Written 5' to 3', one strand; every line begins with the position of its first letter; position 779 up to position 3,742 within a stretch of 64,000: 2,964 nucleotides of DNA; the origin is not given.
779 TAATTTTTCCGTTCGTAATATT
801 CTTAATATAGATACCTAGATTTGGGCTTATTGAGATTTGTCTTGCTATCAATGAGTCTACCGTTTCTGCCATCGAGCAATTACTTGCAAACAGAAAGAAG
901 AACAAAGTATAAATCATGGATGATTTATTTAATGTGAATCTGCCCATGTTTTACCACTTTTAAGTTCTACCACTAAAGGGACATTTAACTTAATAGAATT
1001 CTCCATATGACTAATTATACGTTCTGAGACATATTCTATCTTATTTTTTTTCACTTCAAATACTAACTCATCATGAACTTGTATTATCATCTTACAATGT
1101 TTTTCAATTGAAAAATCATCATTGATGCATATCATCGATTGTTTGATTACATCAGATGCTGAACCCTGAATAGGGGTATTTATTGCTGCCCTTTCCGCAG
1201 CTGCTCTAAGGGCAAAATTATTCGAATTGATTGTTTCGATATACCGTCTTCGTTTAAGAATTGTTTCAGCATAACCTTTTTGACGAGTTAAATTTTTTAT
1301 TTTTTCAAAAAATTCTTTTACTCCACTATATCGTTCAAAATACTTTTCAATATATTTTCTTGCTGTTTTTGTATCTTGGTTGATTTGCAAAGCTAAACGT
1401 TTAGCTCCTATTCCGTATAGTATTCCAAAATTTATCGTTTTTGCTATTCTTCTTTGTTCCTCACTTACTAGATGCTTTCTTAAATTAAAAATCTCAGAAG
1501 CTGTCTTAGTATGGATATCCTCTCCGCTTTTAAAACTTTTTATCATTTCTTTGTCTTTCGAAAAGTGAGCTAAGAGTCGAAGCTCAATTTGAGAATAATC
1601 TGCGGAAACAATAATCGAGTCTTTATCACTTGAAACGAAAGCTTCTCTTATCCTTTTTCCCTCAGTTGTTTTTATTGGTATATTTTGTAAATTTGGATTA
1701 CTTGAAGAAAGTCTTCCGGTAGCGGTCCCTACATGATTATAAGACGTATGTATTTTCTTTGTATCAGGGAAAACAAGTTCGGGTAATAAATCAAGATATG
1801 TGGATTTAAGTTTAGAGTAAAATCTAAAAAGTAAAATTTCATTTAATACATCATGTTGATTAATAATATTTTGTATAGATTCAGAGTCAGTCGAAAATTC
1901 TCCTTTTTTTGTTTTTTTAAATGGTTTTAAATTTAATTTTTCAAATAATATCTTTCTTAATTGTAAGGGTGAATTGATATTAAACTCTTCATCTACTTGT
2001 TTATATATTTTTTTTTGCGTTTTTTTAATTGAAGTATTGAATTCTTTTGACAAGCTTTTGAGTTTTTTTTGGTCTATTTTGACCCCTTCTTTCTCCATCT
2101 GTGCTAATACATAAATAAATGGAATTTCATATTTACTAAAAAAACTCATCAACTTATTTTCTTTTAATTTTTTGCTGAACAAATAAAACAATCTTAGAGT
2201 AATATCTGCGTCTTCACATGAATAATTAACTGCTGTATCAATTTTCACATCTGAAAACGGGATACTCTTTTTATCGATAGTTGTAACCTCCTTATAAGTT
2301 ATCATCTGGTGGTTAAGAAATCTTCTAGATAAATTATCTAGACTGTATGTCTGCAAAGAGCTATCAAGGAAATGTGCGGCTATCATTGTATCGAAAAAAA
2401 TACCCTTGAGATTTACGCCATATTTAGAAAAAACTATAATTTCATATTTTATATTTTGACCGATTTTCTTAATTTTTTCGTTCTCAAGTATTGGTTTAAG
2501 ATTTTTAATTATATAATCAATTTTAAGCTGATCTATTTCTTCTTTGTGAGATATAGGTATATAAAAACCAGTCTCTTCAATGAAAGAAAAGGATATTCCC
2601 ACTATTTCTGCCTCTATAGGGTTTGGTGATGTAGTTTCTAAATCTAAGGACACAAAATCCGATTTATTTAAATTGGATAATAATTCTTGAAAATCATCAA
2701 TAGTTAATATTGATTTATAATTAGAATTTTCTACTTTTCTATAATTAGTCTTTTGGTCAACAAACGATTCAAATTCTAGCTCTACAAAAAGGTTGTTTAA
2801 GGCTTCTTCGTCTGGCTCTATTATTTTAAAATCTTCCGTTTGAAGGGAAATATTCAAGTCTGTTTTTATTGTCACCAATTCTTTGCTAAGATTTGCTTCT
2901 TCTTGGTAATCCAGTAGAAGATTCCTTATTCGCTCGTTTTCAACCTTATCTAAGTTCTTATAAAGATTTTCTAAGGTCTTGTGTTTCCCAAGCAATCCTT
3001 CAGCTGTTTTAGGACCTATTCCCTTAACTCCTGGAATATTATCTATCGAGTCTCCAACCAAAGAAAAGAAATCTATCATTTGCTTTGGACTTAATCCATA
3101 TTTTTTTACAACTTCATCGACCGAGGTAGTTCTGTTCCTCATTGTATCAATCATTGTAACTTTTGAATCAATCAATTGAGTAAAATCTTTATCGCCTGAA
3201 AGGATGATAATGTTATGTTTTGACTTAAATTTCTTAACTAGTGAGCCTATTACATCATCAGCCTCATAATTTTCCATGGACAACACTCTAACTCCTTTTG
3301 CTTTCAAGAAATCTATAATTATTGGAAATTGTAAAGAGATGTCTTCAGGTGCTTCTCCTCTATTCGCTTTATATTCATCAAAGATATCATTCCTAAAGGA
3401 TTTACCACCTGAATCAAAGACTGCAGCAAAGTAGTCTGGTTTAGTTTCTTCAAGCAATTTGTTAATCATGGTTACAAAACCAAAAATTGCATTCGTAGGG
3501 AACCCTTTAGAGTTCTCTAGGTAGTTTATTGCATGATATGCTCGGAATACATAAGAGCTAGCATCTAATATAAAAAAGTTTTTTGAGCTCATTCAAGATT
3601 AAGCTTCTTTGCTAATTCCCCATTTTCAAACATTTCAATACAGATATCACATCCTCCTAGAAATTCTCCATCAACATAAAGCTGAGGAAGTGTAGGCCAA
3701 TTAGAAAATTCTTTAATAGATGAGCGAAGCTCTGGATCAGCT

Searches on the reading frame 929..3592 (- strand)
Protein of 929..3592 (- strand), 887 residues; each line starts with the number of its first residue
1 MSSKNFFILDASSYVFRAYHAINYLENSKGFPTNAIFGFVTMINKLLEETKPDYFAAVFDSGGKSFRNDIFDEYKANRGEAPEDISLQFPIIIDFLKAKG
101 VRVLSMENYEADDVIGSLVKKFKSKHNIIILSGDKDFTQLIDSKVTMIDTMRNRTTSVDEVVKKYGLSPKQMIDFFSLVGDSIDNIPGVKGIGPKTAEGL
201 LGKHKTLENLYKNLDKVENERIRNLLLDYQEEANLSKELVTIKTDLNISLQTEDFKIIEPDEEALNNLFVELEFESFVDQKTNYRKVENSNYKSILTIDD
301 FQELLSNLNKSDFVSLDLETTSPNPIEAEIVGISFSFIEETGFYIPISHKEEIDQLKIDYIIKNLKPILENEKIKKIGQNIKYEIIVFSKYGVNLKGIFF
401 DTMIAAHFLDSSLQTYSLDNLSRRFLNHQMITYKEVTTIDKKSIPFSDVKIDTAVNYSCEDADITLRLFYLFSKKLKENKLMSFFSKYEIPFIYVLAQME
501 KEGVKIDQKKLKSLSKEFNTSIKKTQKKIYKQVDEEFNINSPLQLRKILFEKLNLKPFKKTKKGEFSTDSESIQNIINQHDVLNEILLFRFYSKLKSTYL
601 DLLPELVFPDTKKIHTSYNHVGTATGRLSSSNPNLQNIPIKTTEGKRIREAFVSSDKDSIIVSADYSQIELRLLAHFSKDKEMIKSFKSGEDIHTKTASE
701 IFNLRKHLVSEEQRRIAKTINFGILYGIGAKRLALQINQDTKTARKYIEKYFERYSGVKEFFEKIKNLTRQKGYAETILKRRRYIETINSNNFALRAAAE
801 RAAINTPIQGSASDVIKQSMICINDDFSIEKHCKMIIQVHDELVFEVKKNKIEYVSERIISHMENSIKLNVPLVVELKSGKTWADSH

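Call 54: find_encoding_contigs(protein=window:929-3592:-, flank=10000, max_places=1)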
Protein window:929-3592:- (887 aa): no gene with exactly this product is on record in the collection.
